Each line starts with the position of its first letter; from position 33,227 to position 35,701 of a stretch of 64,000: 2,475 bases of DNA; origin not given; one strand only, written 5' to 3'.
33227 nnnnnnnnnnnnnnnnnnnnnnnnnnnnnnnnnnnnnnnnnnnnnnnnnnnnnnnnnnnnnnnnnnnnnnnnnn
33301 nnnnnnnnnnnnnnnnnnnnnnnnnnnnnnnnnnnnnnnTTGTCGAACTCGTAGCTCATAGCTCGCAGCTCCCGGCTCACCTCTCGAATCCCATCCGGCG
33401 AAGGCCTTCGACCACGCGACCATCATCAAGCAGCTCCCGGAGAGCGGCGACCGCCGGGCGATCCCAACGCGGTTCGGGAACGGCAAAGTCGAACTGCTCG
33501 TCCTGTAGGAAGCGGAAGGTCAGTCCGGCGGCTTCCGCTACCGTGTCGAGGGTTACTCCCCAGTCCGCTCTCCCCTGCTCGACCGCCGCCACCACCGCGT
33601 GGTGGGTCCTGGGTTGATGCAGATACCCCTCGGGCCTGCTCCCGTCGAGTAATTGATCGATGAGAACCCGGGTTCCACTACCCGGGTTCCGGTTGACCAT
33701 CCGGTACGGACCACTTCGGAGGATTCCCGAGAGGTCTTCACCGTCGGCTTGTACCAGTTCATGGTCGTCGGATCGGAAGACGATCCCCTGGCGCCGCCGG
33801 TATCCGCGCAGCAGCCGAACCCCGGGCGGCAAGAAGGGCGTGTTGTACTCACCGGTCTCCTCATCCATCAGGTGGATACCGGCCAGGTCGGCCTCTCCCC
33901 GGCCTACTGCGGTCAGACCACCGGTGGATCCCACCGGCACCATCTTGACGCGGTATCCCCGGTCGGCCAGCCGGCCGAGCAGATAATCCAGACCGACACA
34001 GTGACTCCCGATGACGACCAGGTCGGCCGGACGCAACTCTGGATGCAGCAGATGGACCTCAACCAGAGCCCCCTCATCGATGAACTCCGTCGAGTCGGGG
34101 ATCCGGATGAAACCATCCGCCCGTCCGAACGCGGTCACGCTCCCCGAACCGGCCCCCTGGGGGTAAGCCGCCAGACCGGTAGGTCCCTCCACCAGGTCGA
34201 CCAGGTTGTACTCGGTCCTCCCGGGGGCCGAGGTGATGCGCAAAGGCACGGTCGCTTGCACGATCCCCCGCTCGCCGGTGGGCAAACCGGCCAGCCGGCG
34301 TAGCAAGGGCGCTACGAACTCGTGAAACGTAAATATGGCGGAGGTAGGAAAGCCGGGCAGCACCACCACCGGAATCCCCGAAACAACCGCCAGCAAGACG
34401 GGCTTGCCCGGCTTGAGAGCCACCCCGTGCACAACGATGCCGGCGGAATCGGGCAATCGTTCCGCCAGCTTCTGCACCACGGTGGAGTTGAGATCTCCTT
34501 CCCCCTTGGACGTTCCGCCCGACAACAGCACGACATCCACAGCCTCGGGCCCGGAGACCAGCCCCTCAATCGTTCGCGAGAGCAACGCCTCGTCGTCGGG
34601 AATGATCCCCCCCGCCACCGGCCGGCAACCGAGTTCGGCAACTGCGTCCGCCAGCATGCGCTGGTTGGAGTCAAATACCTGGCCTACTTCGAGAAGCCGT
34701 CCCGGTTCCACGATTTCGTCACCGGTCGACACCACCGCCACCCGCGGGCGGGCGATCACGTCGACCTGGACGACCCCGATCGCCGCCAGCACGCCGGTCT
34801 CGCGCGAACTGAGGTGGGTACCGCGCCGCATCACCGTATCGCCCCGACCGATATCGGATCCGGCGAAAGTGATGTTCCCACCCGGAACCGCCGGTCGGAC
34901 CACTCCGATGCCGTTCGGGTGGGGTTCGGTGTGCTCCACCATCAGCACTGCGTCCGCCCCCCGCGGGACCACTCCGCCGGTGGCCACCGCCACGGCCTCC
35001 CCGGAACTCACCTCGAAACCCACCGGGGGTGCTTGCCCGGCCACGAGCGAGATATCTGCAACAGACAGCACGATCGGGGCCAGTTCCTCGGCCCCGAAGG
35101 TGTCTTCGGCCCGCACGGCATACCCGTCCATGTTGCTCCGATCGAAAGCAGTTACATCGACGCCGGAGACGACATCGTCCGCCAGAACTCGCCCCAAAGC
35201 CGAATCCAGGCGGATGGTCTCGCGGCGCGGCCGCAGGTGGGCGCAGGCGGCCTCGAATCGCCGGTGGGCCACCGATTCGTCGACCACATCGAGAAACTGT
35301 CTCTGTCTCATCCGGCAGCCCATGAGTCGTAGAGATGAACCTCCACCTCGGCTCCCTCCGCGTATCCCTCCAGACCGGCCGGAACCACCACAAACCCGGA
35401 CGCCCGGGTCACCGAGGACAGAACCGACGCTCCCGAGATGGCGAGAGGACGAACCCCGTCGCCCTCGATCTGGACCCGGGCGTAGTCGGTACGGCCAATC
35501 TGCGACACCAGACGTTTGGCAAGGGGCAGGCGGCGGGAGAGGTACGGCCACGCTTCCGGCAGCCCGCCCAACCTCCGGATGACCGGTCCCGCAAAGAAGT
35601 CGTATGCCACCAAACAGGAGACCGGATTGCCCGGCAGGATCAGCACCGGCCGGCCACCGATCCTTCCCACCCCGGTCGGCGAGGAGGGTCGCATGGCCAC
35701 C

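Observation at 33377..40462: Seven-kb pterin-cofactor operon: second AOR gene followed by a lipoprotein, two hypothetical genes and two atypical MoeA fusions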

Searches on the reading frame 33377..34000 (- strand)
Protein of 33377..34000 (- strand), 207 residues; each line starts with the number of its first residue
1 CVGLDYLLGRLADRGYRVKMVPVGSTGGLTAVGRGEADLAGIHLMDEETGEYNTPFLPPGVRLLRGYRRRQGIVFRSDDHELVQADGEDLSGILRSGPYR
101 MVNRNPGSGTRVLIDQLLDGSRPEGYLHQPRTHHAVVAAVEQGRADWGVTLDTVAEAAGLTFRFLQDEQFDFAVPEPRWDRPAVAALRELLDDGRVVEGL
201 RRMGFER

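Call 82: search_solved_structures(query=window:33377-34000:-, max_evalue=1, show_alignments=1)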
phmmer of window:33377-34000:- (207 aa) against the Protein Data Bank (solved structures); distinct sequences matched with E-value up to 1: 8.
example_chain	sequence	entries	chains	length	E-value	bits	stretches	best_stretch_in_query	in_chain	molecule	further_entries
6fvo_A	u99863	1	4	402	0.046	16.5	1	7-103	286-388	Beta sliding clamp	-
4tr7_A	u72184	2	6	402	0.074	15.8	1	7-103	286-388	DNA polymerase III subunit beta | Beta sliding clamp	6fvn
3p16_A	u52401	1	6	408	0.076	15.8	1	7-103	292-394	DNA polymerase III subunit beta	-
5agu_A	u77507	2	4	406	0.081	15.7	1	7-103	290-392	DNA POLYMERASE III SUBUNIT BETA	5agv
3rb9_A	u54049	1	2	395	0.089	15.6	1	7-103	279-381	DNA polymerase III subunit beta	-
7eg5_A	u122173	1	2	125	0.13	15.1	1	30-91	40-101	FMN-binding protein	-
3f51_A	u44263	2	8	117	0.38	13.5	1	113-166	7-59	Clp gene regulator (ClgR)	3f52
28nt_D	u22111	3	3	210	0.85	12.4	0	116-157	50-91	Large ribosomal subunit protein uL3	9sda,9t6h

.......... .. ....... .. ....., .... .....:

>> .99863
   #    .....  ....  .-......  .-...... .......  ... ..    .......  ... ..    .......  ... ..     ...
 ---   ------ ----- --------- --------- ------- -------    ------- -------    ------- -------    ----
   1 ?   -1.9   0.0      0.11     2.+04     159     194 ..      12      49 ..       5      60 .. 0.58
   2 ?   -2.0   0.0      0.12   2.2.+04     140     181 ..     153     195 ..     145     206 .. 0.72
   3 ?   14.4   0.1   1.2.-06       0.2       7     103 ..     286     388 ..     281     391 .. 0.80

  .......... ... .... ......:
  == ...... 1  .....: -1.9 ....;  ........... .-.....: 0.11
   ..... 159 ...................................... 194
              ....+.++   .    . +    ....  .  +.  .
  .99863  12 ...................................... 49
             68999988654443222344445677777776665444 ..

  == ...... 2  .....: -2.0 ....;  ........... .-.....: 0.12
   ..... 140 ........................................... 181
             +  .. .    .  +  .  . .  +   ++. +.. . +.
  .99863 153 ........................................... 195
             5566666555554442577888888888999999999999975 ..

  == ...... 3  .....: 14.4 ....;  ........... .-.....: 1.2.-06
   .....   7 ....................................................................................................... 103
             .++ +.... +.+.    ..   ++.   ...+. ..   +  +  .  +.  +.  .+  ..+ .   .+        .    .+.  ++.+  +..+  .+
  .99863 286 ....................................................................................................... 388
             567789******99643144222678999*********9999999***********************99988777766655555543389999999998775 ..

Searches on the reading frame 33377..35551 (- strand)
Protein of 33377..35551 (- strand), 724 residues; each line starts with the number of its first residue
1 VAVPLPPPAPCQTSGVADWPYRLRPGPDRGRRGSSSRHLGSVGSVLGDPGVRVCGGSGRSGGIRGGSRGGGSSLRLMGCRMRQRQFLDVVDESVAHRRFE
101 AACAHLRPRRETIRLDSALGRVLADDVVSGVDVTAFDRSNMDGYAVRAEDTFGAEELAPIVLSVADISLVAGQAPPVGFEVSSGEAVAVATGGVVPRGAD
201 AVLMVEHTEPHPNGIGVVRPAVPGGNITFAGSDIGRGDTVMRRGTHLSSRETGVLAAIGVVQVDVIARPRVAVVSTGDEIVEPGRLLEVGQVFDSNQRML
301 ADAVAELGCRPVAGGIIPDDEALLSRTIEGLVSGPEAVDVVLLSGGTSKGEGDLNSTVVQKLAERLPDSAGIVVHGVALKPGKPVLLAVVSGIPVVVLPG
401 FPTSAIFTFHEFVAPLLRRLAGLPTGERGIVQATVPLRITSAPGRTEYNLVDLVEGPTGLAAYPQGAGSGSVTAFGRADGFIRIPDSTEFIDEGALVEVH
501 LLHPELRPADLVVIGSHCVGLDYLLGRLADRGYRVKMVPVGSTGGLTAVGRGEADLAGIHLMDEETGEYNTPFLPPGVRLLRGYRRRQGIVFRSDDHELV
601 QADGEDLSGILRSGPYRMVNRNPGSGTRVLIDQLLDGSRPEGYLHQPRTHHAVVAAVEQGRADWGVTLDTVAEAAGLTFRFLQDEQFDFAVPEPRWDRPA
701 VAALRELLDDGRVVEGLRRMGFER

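Call 3: search_protein_families(library=pfam, proteins=[window:33377-35551:-], max_evalue=0.01)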
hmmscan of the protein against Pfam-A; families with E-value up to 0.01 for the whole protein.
window:33377-35551:- (724 aa): 4 families
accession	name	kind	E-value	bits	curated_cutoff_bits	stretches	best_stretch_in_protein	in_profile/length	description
PF12727.12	PBP_like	-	1.1e-44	152.3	27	1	530-708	8-192/193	PBP superfamily domain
PF03453.22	MoeA_N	-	4.6e-39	134.1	30.8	1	104-259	12-160/160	MoeA N-terminal region (domain I and II)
PF00994.29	MoCF_biosynth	-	6e-28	97.8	26.6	1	272-418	1-143/144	Probable molybdopterin binding domain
PF03454.20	MoeA_C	-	2.3e-12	47.4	22.1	1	433-502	2-72/72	MoeA C-terminal region (domain IV)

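Call 5: search_protein_families(library=ncbifam, proteins=[window:33377-35551:-], max_evalue=0.01)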
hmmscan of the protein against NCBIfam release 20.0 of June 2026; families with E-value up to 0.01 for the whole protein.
window:33377-35551:- (724 aa): 10 families
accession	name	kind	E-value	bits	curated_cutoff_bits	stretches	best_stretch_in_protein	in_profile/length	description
NF011068.0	PRK14498.1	equivalog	5e-206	685.7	534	1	81-721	1-634/647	molybdopterin biosynthesis protein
NF045515.2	Glp_gephyrin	equivalog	2.9e-80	270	475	1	108-502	17-403/403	molybdotransferase-like divisome protein Glp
NF007960.1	PRK10680.1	equivalog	1.9e-76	257.5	440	1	100-501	11-400/401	molybdopterin molybdotransferase MoeA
NF050098.1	MoeA_actino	exception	1.1e-74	251.7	560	1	108-502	17-400/400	molybdopterin molybdotransferase MoeA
NF011060.0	PRK14491.1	equivalog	1.2e-68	232.1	532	1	109-500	218-592/598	bifunctional molybdopterin-guanine dinucleotide biosynthesis adaptor protein MobB/molybdopterin molybdotransferase MoeA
NF011067.0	PRK14497.1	equivalog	5.1e-65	220.1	536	1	106-508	26-410/546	putative molybdopterin biosynthesis protein MoeA/unknown domain fusion protein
TIGR00177.1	molyb_syn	domain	2.5e-28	98.9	85.35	1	269-415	2-148/148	molybdenum cofactor synthesis domain-containing protein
NF001813.0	PRK00549.1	equivalog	0.00018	20.6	379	1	279-364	4-86/414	competence/damage-inducible protein A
NF002947.1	PRK03604.1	equivalog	0.00019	20.8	285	1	289-365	159-233/301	bifunctional molybdenum cofactor biosynthesis protein MoaC/MoaB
TIGR02667.1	moaB_proteo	equivalog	0.0008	19.1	222.4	1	294-379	21-105/163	molybdenum cofactor biosynthesis protein B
